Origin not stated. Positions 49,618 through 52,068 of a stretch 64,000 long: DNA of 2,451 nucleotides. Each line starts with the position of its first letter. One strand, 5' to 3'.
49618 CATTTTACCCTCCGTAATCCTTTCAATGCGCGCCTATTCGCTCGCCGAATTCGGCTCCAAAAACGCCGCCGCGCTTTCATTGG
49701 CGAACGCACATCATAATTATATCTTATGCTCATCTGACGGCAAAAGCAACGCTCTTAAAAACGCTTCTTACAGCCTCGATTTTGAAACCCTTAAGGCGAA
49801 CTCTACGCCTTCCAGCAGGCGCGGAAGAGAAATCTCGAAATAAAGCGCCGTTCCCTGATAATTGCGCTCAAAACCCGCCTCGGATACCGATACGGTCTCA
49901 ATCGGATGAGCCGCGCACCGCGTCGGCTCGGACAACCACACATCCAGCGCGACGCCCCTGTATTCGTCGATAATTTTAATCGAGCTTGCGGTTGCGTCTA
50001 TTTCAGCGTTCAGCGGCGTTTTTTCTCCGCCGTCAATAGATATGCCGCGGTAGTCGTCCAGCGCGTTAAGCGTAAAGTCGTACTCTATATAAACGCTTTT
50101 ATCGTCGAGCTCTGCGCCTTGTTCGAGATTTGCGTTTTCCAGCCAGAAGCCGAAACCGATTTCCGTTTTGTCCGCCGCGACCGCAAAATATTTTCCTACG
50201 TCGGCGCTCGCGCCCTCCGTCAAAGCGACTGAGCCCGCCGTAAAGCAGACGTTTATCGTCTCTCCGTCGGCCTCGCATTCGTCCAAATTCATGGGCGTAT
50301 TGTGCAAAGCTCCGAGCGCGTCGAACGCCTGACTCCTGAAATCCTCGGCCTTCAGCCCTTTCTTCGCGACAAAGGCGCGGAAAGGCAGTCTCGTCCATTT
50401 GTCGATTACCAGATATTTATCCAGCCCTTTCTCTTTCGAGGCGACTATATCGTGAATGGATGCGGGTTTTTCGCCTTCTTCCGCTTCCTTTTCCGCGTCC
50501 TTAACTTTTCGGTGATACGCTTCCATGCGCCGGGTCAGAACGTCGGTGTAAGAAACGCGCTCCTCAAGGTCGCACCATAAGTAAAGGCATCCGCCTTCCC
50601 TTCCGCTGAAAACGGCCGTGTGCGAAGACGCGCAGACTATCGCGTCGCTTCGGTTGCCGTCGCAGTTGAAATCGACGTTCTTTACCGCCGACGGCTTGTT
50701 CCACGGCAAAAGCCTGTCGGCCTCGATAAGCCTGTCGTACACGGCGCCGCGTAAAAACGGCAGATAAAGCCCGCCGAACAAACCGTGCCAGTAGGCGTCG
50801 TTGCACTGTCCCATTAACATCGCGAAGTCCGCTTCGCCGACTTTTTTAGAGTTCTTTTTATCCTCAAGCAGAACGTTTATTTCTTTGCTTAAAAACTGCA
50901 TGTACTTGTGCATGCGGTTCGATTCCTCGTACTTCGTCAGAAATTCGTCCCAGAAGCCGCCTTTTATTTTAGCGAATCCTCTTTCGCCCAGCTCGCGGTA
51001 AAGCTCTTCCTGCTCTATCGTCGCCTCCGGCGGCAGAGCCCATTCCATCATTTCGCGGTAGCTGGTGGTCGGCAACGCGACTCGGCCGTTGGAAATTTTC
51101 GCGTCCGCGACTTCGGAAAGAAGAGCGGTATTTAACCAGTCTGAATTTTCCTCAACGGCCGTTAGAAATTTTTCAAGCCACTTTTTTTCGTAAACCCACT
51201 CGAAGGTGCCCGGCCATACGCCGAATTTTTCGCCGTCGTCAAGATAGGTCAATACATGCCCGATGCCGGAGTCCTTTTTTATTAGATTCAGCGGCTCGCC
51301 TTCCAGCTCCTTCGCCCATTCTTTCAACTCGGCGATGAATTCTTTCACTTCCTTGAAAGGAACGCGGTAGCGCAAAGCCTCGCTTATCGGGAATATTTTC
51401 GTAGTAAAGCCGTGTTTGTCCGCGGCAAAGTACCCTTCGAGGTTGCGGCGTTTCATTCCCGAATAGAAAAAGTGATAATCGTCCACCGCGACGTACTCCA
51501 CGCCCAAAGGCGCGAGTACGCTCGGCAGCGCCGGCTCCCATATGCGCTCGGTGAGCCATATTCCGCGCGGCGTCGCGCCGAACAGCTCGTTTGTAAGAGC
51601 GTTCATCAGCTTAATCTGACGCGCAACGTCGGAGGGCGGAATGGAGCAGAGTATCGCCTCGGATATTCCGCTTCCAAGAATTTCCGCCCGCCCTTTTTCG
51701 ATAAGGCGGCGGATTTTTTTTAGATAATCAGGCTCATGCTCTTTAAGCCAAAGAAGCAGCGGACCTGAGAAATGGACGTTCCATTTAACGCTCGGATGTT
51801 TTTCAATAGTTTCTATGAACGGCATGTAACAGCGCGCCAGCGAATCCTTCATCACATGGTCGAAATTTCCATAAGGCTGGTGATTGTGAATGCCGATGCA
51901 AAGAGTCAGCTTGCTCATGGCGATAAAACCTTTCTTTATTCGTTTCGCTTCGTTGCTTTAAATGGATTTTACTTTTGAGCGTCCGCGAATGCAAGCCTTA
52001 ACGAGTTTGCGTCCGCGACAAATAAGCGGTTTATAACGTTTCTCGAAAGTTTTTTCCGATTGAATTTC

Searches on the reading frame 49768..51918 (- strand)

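Call 14: search_protein_families(library=pfam, proteins=[window:49768-51918:-], max_evalue=0.00001)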
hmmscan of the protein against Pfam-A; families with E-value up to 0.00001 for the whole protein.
window:49768-51918:- (716 aa): 4 families
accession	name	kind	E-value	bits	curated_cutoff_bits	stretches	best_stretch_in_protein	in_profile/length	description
PF03065.20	Glyco_hydro_57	-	9.6e-45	153.5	21.2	1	8-274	2-281/291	Glycosyl hydrolase family 57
PF09095.17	AmyA-gluTrfs_C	-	5.7e-39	134.9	22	1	416-698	1-274/284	Alpha-amylase/4-alpha-glucanotransferase, C-terminal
PF09094.16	AmyA-A_glucT_m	-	6.6e-29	100.6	27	1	321-404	1-80/80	Alpha-amylase/4-alpha-glucanotransferase, middle domain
PF01074.27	Glyco_hydro_38N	-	1e-06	28.8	25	1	24-150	22-148/270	Glycosyl hydrolases family 38 N-terminal domain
